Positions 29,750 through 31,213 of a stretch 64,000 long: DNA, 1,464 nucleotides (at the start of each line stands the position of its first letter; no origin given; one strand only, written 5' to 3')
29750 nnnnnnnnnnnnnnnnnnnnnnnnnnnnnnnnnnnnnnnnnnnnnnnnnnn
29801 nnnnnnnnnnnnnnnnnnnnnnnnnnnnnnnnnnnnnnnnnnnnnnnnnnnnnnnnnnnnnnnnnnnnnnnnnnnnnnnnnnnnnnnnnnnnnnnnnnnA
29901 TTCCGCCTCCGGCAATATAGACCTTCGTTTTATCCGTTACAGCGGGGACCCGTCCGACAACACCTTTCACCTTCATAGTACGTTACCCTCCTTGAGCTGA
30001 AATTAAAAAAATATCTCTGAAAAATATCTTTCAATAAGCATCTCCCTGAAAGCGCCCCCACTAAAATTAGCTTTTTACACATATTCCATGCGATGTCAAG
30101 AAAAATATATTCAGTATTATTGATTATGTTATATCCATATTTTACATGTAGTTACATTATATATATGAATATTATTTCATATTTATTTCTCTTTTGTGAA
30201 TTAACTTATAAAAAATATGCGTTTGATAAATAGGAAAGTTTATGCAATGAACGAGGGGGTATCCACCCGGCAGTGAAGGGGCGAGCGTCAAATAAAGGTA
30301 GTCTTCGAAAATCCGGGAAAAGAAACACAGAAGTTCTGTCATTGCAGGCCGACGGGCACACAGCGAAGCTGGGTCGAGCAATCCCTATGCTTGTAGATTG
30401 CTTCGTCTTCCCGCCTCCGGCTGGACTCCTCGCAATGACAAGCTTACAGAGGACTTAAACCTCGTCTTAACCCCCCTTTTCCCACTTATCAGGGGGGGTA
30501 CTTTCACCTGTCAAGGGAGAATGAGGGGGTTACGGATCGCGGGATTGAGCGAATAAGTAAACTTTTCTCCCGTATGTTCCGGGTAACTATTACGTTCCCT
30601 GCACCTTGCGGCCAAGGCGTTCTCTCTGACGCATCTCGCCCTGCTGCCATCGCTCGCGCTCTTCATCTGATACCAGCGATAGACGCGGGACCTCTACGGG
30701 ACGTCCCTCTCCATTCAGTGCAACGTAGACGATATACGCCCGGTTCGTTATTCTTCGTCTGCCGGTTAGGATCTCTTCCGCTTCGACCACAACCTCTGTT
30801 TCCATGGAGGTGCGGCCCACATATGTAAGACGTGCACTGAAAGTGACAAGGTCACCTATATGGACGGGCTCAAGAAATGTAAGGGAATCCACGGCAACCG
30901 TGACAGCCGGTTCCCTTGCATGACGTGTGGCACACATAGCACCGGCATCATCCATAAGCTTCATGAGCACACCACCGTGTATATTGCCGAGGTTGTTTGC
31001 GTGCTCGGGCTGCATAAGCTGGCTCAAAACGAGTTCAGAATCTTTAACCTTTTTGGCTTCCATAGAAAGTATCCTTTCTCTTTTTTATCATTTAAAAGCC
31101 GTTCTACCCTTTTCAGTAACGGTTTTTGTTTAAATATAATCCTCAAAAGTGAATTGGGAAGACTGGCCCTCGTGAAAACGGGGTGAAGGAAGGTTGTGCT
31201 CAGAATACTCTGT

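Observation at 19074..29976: Ten-gene operon uniting all four PUFA-saturation enzyme types with CoA-dependent beta-oxidation-type enzymes and a ferredoxin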

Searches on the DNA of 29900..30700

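Call 70: search_rna_families(source=window, start=29900, end=30700, threshold=evalue, max_evalue=1)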
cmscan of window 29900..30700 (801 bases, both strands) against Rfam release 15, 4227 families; matches with E-value up to 1: 0.
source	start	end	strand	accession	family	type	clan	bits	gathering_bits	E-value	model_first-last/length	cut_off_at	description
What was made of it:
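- Tried and rejected: There is no Rfam hit at E <= 1 (call 70).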

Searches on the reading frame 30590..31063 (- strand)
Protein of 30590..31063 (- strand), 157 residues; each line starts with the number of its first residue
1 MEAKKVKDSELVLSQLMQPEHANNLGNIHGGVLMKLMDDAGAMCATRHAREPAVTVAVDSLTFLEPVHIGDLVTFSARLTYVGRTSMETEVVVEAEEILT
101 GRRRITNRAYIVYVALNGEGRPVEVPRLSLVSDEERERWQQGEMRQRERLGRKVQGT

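Call 64: search_protein_families(library=pfam, proteins=[window:30590-31063:-], max_evalue=0.001)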
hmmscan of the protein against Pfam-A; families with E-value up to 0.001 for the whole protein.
window:30590-31063:- (157 aa): 1 family
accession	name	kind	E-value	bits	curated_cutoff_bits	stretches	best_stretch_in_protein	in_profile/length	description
PF03061.28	4HBT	-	6.9e-23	81.2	20.6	1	26-98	2-75/79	Thioesterase superfamily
